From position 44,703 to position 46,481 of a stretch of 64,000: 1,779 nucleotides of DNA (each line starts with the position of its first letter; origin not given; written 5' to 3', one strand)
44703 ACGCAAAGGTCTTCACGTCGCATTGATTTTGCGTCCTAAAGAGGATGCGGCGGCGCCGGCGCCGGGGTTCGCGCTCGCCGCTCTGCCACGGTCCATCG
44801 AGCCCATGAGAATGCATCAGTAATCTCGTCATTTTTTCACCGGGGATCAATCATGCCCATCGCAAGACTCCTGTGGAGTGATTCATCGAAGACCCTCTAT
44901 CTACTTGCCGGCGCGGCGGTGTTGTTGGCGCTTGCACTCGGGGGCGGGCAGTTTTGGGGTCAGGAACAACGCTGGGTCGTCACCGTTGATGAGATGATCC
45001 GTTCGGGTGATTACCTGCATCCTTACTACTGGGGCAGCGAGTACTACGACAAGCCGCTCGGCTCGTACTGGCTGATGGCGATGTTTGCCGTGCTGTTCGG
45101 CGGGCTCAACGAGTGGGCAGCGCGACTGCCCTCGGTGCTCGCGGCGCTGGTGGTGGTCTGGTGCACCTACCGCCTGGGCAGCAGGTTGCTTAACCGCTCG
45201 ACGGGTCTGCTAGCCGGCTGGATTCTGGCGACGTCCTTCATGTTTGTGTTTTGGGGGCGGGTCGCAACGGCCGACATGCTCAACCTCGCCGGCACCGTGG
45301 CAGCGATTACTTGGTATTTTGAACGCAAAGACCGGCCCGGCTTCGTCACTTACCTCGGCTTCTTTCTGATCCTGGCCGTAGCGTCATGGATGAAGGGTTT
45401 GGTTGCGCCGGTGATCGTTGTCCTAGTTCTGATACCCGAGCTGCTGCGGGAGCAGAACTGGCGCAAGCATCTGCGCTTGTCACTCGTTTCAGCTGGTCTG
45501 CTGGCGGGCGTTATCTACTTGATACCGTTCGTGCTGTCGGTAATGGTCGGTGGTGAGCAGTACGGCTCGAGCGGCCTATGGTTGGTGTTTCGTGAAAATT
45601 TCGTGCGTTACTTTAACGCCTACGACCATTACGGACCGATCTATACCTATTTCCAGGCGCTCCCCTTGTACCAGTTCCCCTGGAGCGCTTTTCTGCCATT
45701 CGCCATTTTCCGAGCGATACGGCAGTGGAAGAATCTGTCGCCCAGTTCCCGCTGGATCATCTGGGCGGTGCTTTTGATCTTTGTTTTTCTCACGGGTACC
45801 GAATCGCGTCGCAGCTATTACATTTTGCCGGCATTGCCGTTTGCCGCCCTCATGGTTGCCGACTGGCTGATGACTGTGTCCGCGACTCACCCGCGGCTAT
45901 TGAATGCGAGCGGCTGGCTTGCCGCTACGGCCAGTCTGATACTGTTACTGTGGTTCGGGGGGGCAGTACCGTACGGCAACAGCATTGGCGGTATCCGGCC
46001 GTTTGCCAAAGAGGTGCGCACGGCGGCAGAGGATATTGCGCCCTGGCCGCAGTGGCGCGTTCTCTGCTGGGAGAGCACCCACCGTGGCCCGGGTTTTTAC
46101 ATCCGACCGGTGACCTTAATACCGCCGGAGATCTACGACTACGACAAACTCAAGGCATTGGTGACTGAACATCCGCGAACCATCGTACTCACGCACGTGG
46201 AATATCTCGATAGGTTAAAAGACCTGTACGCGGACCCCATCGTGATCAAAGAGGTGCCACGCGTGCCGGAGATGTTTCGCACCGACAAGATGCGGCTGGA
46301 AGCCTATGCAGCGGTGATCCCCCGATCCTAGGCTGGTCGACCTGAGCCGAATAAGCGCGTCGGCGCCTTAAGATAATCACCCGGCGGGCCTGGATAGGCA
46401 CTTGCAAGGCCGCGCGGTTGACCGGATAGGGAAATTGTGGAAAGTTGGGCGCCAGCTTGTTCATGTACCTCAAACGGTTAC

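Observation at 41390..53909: Non-canonical aminoarabinose (arn/pmr-type) lipid A modification locus with four GT-C transferases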

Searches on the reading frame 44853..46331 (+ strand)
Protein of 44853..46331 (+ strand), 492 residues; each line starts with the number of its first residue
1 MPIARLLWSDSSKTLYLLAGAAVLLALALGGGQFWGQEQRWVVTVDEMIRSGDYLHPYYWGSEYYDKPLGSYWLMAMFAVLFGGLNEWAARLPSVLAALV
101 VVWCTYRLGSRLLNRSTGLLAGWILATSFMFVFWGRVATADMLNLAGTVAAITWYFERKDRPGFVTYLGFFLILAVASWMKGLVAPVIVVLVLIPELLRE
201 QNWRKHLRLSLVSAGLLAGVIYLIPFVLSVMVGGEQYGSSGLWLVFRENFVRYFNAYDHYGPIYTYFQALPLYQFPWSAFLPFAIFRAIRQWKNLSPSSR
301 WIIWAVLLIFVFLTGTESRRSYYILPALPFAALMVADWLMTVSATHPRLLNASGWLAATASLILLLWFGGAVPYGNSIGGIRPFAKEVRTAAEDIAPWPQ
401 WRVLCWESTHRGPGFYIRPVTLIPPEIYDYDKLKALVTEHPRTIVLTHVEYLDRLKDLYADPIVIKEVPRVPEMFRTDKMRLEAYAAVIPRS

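Call 3: search_protein_families(library=pfam, proteins=[window:44853-46331:+])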
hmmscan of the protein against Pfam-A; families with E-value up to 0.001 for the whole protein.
window:44853-46331:+ (492 aa): 2 families
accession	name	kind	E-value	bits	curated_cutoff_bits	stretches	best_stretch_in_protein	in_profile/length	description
PF13231.12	PMT_2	-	8.1e-18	65.6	26.1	1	66-227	1-158/160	Dolichyl-phosphate-mannose-protein mannosyltransferase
PF03901.23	Glyco_transf_22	-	2e-06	27.7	23.8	1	68-369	58-363/414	Alg9-like mannosyltransferase family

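Call 4: search_protein_families(library=ncbifam, proteins=[window:44853-46331:+])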
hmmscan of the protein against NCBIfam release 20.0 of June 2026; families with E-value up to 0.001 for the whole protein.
window:44853-46331:+ (492 aa): 1 family
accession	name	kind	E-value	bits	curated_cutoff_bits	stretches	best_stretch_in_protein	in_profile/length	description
NF009784.2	PRK13279.1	equivalog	1.9e-27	96.1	567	1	17-366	10-360/539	lipid IV(A) 4-amino-4-deoxy-L-arabinosyltransferase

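Call 12: find_homologous_proteins(query=window:44853-46331:+)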
Query window:44853-46331:+ (492 aa): 302 proteins with E <= 0.001 among 8000 candidates; the best 120 are listed.
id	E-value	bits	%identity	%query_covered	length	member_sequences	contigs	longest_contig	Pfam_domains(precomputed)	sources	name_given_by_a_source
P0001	0.0e+0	1088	97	100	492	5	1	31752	PF13231.13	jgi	jgi:4-amino-4-deoxy-L-arabinose transferase-like glycosyltransferase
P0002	0.0e+0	1029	91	100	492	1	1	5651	PF13231.13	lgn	-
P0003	2.2e-292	989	87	100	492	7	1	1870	PF13231.13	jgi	jgi:4-amino-4-deoxy-L-arabinose transferase-like glycosyltransferase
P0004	1.8e-222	758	67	100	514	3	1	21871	PF13231.13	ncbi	-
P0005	6.2e-222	756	69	100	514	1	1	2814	PF13231.13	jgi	jgi:4-amino-4-deoxy-L-arabinose transferase-like glycosyltransferase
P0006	9.5e-219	746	68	100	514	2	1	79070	PF13231.13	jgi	jgi:4-amino-4-deoxy-L-arabinose transferase-like glycosyltransferase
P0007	2.0e-218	744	66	99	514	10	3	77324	PF13231.13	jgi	jgi:4-amino-4-deoxy-L-arabinose transferase-like glycosyltransferase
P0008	1.2e-214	732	65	100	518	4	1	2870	PF13231.13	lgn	-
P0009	2.4e-212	724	65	100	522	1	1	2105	PF13231.13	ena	-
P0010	1.2e-168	580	54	100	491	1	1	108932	PF13231.13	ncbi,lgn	-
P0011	4.3e-160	552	52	100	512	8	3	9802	PF02366.25,PF13231.13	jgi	jgi:4-amino-4-deoxy-L-arabinose transferase-like glycosyltransferase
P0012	1.5e-150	521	52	99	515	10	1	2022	PF13231.13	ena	-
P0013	1.0e-139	485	48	100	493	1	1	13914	PF13231.13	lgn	-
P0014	1.1e-139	485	49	97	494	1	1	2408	PF13231.13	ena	-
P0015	1.8e-138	481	49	96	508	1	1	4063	PF13231.13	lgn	-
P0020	2.3e-133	464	48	99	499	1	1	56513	PF13231.13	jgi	jgi:4-amino-4-deoxy-L-arabinose transferase-like glycosyltransferase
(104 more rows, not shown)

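Call 14: find_encoding_contigs(protein=P0001, flank=10000, max_places=3)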
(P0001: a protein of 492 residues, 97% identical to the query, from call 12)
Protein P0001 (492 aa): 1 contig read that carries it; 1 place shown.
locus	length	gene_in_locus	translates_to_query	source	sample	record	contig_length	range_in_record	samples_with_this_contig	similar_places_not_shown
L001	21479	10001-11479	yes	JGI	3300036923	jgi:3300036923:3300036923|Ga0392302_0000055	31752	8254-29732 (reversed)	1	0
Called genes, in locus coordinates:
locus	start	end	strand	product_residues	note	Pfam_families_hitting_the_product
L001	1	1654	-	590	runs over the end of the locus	PF00916:Sulfate_transp, PF01740:STAS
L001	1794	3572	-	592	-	PF00916:Sulfate_transp, PF01740:STAS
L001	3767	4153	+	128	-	PF01219:DAGK_prokar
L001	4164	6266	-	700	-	PF03190:Thioredox_DsbH, PF13899:Thioredoxin_7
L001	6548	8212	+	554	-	PF02366:PMT, PF13231:PMT_2, PF18583:Arnt_C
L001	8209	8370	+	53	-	-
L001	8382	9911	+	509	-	PF13231:PMT_2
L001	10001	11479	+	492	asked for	PF13231:PMT_2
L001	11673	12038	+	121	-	PF00892:EamA (weak)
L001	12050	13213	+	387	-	PF01041:DegT_DnrJ_EryC1, PF00155:Aminotran_1_2 (weak), PF01212:Beta_elim_lyase (faint)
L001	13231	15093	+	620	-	PF00535:Glycos_transf_2, PF13641:Glyco_tranf_2_3 (weak), PF00551:Formyl_trans_N, PF02911:Formyl_trans_C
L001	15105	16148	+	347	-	PF01370:Epimerase, PF16363:GDP_Man_Dehyd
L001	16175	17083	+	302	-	PF01522:Polysacc_deac_1 (weak)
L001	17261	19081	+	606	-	PF13231:PMT_2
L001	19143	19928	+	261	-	PF01790:LGT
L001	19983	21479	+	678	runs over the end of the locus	PF14718:SLT_L, PF01464:SLT, PF27553:SLT_superhelical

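Call 15: find_encoding_contigs(protein=P0006, flank=10000, max_places=3)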
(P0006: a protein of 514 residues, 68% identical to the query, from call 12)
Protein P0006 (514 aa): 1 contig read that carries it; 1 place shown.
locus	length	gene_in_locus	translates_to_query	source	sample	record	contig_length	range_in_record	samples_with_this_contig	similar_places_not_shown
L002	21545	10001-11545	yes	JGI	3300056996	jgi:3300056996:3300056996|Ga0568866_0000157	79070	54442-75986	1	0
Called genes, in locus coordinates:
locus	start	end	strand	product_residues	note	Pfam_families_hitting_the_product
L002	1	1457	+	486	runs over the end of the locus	PF02347:GDC-P, PF00266:Aminotran_5, PF21478:GcvP2_C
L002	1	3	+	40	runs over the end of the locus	-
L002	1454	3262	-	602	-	PF00916:Sulfate_transp, PF01740:STAS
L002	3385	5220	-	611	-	PF00916:Sulfate_transp, PF01740:STAS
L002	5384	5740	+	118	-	PF01219:DAGK_prokar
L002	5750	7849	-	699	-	PF03190:Thioredox_DsbH, PF13899:Thioredoxin_7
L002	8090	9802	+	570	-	PF13231:PMT_2, PF18583:Arnt_C (weak)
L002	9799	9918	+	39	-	-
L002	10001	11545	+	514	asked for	PF13231:PMT_2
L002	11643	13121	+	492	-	PF13231:PMT_2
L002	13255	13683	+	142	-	PF00892:EamA (weak)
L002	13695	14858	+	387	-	PF01041:DegT_DnrJ_EryC1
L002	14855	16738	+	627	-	PF00535:Glycos_transf_2, PF00551:Formyl_trans_N, PF02911:Formyl_trans_C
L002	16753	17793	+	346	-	PF01370:Epimerase, PF16363:GDP_Man_Dehyd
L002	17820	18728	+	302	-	PF01522:Polysacc_deac_1 (weak)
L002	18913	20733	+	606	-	PF13231:PMT_2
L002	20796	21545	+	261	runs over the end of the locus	PF01790:LGT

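Call 16: find_encoding_contigs(protein=P0010, flank=10000, max_places=3)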
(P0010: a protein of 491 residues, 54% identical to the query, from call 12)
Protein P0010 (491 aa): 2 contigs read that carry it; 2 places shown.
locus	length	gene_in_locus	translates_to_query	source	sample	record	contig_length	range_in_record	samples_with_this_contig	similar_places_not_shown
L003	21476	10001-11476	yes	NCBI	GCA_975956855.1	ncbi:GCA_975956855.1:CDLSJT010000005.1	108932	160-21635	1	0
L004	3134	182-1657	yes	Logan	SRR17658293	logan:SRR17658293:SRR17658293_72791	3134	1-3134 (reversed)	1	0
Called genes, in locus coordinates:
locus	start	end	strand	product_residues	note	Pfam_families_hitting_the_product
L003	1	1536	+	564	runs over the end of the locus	?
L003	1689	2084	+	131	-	PF01597:GCV_H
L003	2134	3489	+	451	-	PF02347:GDC-P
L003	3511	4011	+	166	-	PF00578:AhpC-TSA, PF08534:Redoxin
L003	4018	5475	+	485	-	PF02347:GDC-P, PF00266:Aminotran_5 (weak), PF21478:GcvP2_C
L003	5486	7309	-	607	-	PF00916:Sulfate_transp, PF01740:STAS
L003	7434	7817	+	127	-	PF01219:DAGK_prokar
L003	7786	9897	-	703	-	PF03190:Thioredox_DsbH, PF13899:Thioredoxin_7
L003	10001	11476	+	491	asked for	PF13231:PMT_2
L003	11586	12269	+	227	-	PF00072:Response_reg, PF00486:Trans_reg_C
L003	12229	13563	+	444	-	PF00512:HisKA, PF02518:HATPase_c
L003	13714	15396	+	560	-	PF02366:PMT, PF13231:PMT_2, PF18583:Arnt_C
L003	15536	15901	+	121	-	PF00892:EamA (weak)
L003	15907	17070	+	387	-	PF01041:DegT_DnrJ_EryC1, PF00155:Aminotran_1_2 (weak)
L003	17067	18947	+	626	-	PF00535:Glycos_transf_2, PF00551:Formyl_trans_N, PF02911:Formyl_trans_C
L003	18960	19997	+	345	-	PF01370:Epimerase, PF16363:GDP_Man_Dehyd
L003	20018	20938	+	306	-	PF01522:Polysacc_deac_1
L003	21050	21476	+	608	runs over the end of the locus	PF02366:PMT (weak), PF13231:PMT_2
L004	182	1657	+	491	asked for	PF13231:PMT_2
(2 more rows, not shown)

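Call 17: search_solved_structures(query=window:44853-46331:+, max_evalue=0.01, show_alignments=2)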
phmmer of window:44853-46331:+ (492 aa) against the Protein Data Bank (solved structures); distinct sequences matched with E-value up to 0.01: 0.

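Call 22: search_solved_structures(query=A1, max_evalue=1, show_alignments=1)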
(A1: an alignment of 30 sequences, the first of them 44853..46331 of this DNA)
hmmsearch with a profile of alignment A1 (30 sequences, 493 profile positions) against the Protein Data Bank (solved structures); distinct sequences matched with E-value up to 1: 1.
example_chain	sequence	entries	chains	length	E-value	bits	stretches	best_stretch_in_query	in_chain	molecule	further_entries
5ezm_A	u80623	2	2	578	8e-23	84.1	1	13-335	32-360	4-amino-4-deoxy-L-arabinose transferase or related glycosyltransferases of PMT family | 4-amino-4-deoxy-L-arabinose (L-Ara4N) transferase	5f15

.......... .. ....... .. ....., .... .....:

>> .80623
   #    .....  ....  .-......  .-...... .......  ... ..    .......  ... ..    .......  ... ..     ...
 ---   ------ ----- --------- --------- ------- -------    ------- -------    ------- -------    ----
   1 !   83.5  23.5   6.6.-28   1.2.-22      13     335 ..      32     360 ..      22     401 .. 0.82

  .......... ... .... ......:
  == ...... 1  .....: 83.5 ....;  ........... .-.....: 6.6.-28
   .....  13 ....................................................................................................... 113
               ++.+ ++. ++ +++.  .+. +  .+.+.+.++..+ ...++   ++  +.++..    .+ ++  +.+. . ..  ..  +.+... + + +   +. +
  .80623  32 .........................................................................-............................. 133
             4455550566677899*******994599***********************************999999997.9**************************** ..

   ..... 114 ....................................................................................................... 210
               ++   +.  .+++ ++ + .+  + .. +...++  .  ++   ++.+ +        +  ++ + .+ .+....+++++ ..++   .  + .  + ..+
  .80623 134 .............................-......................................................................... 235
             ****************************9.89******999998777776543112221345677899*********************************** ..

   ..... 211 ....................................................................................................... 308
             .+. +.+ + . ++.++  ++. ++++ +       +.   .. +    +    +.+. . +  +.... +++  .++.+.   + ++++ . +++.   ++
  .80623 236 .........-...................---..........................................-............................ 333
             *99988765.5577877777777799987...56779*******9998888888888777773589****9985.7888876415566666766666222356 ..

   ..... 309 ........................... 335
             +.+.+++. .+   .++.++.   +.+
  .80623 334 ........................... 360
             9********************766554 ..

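Call 24: find_related_loci(query=A1, collection=genome_contigs, flank=10000)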
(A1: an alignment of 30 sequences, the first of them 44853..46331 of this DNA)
Query A1 (492 aa) in genome_contigs; peptide patterns used: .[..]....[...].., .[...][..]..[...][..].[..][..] (x = any residue, [..] = any of these).
600 stretches matched a pattern (row limit reached: there are more); 583 encode a relative of the query (tblastn E <= 1e-3); the best 80 are kept; 80 distinct loci.
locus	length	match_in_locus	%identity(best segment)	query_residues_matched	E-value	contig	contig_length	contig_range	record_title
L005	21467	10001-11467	46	1-490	5e-134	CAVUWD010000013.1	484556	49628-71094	MAG: uncultured delta proteobacterium isolate MFD05674.bin.2.46 genome assembly, contig: contig_42476, whole genome shot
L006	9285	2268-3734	48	1-490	2e-131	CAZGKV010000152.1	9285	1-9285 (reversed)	MAG TPA_asm: uncultured Planctomycetales bacterium isolate binchicken_co21_415 genome assembly, contig: NODE_6604_length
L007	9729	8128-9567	42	2-465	4e-121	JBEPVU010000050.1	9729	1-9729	MAG: Gammaproteobacteria bacterium isolate 22E.semibin_refined.170 NODE_6478_length_9729_cov_5.775171, whole genome shot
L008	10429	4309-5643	46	29-467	9e-121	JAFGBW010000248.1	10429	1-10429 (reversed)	MAG: Candidatus Auribacterota bacterium isolate Zod_Metabat.1054 k87_11342901, whole genome shotgun sequence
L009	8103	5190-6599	42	3-456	5e-118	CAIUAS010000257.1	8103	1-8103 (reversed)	MAG: uncultured Gammaproteobacteria bacterium isolate Ki2-D3_bin-1368 genome assembly, contig: bin-1368:257/376, whole g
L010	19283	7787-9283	40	4-492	9e-115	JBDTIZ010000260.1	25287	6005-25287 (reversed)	MAG: Gammaproteobacteria bacterium isolate cluster2_bin.40 k127_4437941, whole genome shotgun sequence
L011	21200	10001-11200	50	8-405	1e-113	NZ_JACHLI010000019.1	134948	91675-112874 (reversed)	Pseudomonas nitroreducens strain S00179 Ga0436327_19, whole genome shotgun sequence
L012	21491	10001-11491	41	4-492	1e-113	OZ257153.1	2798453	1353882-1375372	MAG: Gammaproteobacteria bacterium isolate 798d9e55-f53b-4b44-bb64-b4be98c9eddc genome assembly, chromosome: 1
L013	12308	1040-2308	42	3-430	2e-113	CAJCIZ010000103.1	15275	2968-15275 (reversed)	Myxococcales bacterium isolate BOG_genome_mining.99 genome assembly, contig: k141_3156941, whole genome shotgun sequence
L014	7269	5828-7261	45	3-478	4e-113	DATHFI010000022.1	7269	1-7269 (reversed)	MAG TPA_asm: Planctomycetota bacterium isolate SMAG_U12443 k141_501904, whole genome shotgun sequence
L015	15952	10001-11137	52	27-404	1e-112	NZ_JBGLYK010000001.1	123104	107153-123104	Pseudomonas sp. Pseusp97 strain CT11-97 NODE_1_length_123104_cov_51.831866, whole genome shotgun sequence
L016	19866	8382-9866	41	4-490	9e-113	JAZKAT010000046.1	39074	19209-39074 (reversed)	MAG: Pseudomonadota bacterium isolate ADI_H3L2_1_122_18_3-bin042_1 ADIH3L21_B042_1_000000000046, whole genome shotgun se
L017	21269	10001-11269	44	3-430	2e-112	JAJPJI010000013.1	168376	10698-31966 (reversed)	MAG: Gammaproteobacteria bacterium isolate Centralia_MAG_449 k107_23190704, whole genome shotgun sequence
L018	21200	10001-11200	50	8-405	5e-112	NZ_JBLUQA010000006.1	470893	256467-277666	Pseudomonas sp. NY15435 contig00006, whole genome shotgun sequence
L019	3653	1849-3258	43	7-469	2e-113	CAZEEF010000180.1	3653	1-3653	MAG TPA_asm: uncultured Coxiellaceae bacterium isolate SRP200132_co1_512 genome assembly, contig: NODE_53525_length_3653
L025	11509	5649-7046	40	9-471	7e-110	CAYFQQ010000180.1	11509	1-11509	MAG TPA_asm: uncultured Coxiellaceae bacterium isolate ERP108616_co1_120 genome assembly, contig: k119_1908890, whole ge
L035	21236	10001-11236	46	7-413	3e-108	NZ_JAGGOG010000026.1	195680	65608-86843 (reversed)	Pseudomonas fluorescens strain ISL-62 ISL62_27, whole genome shotgun sequence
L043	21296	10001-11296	43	3-432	2e-107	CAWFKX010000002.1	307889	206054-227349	MAG: uncultured Gammaproteobacteria bacterium isolate MFD01716.bin.2.143 genome assembly, contig: contig_47331, whole ge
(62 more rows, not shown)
